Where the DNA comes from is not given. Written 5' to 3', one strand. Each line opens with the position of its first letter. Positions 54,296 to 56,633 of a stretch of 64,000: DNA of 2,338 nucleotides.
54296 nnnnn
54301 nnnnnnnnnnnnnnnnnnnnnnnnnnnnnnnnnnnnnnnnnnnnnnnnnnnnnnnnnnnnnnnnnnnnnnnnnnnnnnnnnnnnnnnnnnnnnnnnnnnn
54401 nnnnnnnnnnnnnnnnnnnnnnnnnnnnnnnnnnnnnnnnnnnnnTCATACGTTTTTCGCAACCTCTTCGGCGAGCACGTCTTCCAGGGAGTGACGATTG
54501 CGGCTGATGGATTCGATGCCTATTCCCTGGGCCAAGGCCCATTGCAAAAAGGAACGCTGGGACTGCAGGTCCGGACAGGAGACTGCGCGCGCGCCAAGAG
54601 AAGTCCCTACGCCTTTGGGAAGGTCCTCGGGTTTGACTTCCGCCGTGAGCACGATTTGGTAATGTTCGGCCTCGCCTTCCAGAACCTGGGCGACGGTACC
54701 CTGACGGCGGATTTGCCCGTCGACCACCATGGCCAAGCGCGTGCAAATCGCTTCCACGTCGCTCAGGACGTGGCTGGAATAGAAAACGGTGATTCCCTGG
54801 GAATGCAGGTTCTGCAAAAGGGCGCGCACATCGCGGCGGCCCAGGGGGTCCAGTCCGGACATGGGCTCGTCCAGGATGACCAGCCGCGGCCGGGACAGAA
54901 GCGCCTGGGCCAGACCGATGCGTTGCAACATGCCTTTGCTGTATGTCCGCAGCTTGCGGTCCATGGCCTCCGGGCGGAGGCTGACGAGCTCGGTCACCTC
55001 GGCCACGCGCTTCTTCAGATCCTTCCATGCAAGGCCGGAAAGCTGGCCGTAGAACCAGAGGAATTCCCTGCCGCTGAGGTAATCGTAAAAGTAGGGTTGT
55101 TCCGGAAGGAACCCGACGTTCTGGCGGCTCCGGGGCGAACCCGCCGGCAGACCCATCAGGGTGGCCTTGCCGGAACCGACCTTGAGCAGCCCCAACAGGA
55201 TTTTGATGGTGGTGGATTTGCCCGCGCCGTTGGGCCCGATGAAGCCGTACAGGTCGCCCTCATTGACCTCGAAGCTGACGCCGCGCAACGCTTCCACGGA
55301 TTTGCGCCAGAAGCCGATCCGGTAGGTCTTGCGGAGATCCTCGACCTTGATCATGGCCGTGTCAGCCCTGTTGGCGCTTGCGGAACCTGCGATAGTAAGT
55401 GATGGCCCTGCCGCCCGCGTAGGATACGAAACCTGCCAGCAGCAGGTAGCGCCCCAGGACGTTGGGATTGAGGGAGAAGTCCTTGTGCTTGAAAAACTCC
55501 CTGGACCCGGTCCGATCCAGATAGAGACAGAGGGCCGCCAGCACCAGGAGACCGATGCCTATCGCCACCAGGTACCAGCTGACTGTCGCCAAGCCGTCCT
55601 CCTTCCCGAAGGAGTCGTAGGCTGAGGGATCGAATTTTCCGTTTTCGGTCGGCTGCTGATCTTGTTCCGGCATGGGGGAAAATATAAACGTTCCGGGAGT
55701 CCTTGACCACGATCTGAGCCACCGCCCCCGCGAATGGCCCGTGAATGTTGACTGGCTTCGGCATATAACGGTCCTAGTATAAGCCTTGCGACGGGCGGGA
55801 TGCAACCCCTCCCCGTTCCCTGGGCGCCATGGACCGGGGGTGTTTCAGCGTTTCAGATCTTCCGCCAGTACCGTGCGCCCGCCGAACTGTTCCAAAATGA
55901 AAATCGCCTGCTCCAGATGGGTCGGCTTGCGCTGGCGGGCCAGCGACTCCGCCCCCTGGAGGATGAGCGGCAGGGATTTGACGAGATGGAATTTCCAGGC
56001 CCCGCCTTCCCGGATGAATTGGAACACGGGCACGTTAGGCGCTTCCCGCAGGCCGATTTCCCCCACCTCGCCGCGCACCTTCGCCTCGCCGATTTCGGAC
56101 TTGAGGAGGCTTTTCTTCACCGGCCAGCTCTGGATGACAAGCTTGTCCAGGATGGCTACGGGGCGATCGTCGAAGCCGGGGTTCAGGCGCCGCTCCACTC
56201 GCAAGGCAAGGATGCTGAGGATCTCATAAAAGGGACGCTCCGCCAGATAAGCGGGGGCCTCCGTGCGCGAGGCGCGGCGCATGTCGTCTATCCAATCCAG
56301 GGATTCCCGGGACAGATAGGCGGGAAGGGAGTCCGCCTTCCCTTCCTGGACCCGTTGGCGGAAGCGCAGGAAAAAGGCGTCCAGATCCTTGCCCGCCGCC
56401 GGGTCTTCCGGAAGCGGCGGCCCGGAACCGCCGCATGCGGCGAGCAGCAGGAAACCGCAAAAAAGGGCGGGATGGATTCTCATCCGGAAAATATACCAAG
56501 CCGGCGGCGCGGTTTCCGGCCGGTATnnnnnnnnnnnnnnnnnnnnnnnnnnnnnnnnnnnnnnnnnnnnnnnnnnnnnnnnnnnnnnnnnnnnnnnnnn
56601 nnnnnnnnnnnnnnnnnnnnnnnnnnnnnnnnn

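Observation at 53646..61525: Candidate novel envelope system: tandem paralogous giant membrane C39-like/TPR proteins (one with the Cys lost) in an operon with a lipoprotein, a small membrane protein and an ABC-2 exporter, divergent from the sugar-transferase/deacetylase gene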

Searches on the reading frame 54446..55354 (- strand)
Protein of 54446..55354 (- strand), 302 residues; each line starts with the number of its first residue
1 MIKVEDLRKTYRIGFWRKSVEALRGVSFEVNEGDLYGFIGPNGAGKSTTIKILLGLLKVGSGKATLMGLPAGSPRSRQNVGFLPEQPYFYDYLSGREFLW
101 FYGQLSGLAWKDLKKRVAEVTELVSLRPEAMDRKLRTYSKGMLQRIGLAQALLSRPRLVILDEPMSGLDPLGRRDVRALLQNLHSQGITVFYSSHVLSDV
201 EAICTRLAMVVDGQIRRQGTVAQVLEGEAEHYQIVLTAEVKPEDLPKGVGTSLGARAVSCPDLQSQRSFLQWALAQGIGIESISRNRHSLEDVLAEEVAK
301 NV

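Call 3: search_protein_families(library=pfam, proteins=[window:54446-55354:-], max_evalue=0.1)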
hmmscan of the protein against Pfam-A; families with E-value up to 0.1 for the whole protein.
window:54446-55354:- (302 aa): 8 families
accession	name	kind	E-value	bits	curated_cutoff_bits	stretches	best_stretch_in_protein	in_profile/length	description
PF00005.33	ABC_tran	-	2.4e-25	90.2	25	1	23-165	1-136/137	ABC transporter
PF13304.12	AAA_21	-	4.5e-13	50.4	27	2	135-195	235-298/304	AAA domain, putative AbiEii toxin, Type IV TA system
PF13401.12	AAA_22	-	0.006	17.3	27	0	39-163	11-92/130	AAA domain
PF13555.12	AAA_29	-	0.0073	16.5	27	1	26-50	15-39/61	P-loop containing region of AAA domain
PF01695.23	IstB_IS21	-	0.055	13.4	24.1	0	14-63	74-121/238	IstB-like ATP binding protein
PF02463.25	SMC_N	-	0.066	13.1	40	0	38-51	29-42/220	RecF/RecN/SMC N terminal domain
PF13476.12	AAA_23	-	0.088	13.9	27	0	28-53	15-39/201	AAA domain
PF13514.12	AAA_27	-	0.094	12.7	22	0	26-56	19-49/206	AAA domain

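Call 4: search_protein_families(library=ncbifam, proteins=[window:54446-55354:-], max_evalue=0.1)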
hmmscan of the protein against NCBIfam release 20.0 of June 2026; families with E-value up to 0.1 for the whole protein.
window:54446-55354:- (302 aa): 187 families (the best 25 are shown)
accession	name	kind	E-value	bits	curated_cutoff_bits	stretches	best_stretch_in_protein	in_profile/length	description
TIGR01188.1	drrA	subfamily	6.4e-56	189.8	312.45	1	20-225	6-212/302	daunorubicin resistance ABC transporter, ATP-binding protein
TIGR03522.1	GldA_ABC_ATP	equivalog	1.2e-52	179.3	402.6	1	2-234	3-230/301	gliding motility-associated ABC transporter ATP-binding subunit GldA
TIGR03740.1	galliderm_ABC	subfamily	2.7e-48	164.6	309.75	1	18-223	11-210/223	lantibiotic protection ABC transporter ATP-binding subunit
NF033858.1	ABC2_perm_RbbA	equivalog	1.5e-40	138.9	1050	1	22-227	281-487/909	ribosome-associated ATPase/putative transporter RbbA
NF010060.0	PRK13537.1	equivalog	2.1e-36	125.4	521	1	23-228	31-237/314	nodulation factor ABC transporter ATP-binding protein NodI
TIGR04521.1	ECF_ATPase_2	equivalog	1.5e-35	122.7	330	1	2-234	1-242/279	energy-coupling factor transporter ATPase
NF010059.0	PRK13536.1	equivalog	3.3e-34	118.1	549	1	22-224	58-261/342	nodulation factor ABC transporter ATP-binding protein NodI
TIGR03864.1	PQQ_ABC_ATP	hypoth_equivalog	1.2e-33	116.5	302.25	1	19-227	13-222/236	ABC transporter, ATP-binding subunit, PQQ-dependent alcohol dehydrogenase system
TIGR04406.1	LPS_export_lptB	equivalog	1.4e-32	112.9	240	1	2-229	2-227/239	LPS export ABC transporter ATP-binding protein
TIGR01288.1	nodI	equivalog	4e-32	111.4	424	1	25-220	22-218/303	nodulation factor ABC transporter ATP-binding protein NodI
TIGR01257.1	rim_protein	equivalog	7.8e-32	109.2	4012.85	1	3-237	1939-2170/2272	rim ABC transporter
TIGR02769.1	nickel_nikE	equivalog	5.6e-30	104.7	332.55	2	112-226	125-240/265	nickel import ATP-binding protein NikE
NF040933.2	ABC_arch_GlcV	equivalog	1.8e-29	102.7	450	1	2-227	3-232/357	glucose ABC transporter ATP-binding protein GlcV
TIGR04520.1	ECF_ATPase_1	equivalog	3e-29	102.3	315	1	2-234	1-233/269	energy-coupling factor transporter ATPase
NF047568.1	PSM_export_PmtC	equivalog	9.7e-29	100.7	375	1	20-220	13-203/290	phenol-soluble modulin export ABC transporter ATP-binding protein PmtC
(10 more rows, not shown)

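Call 63: search_protein_families(library=padloc, proteins=[window:54446-55354:-], max_evalue=0.01)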
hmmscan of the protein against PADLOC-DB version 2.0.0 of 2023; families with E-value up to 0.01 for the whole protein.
window:54446-55354:- (302 aa): 12 families
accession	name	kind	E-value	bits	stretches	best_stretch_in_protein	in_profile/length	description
PDLC04135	mad3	-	1.4e-28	98.6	2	114-237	239-361/374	mads_3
PDLC04140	mad8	-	9.4e-14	49.6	1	20-225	14-251/314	mads_8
PDLC02980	AriA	-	1.3e-11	43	2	135-195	235-298/304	-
PDLC04175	HEC-01A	-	3.3e-06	24.4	1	137-193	248-305/363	-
PDLC03878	NsnB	-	0.00012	20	0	35-58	23-46/345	-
PDLC04214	HEC-02A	-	0.00014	19.2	0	148-195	230-277/338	-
PDLC00075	GajA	-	0.00022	17.9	1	133-218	244-329/536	AAA ATPase domain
PDLC04213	HEC-02A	-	0.00038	18.1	0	150-195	226-271/337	-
PDLC04146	HEC-02B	-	0.0012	16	0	141-197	225-280/344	-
PDLC00094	GajA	-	0.0017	14.9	1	154-225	300-370/569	AAA ATPase domain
PDLC02914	ATPase-Toprim_I-B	-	0.0036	14.6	0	26-53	18-45/443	-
PDLC02335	AbiLi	-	0.0064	13.6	0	37-55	80-98/326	AbiLi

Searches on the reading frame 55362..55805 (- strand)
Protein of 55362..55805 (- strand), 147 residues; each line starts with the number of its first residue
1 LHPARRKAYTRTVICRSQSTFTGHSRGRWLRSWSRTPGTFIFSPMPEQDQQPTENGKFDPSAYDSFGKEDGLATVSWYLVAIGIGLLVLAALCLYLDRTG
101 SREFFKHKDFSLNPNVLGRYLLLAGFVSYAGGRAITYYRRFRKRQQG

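Call 3: search_protein_families(library=pfam, proteins=[window:55362-55805:-], max_evalue=0.1)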
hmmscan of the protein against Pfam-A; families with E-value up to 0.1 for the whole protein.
window:55362-55805:- (147 aa): 1 family
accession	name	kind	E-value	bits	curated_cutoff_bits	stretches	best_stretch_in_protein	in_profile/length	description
PF20059.4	DUF6458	-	0.031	15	27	1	72-109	29-67/78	Domain of unknown function (DUF6458)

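Call 4: search_protein_families(library=ncbifam, proteins=[window:55362-55805:-], max_evalue=0.1)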
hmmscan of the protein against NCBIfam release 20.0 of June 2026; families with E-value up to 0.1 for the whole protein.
window:55362-55805:- (147 aa): 0 families

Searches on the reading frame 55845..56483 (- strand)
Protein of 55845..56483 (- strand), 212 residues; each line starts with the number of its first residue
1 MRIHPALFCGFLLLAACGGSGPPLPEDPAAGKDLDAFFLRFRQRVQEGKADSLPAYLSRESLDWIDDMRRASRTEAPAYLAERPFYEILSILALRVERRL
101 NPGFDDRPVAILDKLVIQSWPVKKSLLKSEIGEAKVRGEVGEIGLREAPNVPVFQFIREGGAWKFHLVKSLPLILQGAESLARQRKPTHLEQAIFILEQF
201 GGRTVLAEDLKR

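Call 3: search_protein_families(library=pfam, proteins=[window:55845-56483:-], max_evalue=0.1)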
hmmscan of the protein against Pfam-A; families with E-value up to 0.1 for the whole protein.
window:55845-56483:- (212 aa): 0 families

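Call 4: search_protein_families(library=ncbifam, proteins=[window:55845-56483:-], max_evalue=0.1)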
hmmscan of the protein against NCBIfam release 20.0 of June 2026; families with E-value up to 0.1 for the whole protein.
window:55845-56483:- (212 aa): 0 families

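Call 63: search_protein_families(library=padloc, proteins=[window:55845-56483:-], max_evalue=0.01)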
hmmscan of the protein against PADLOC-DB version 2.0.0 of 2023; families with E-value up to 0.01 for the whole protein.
window:55845-56483:- (212 aa): 0 families
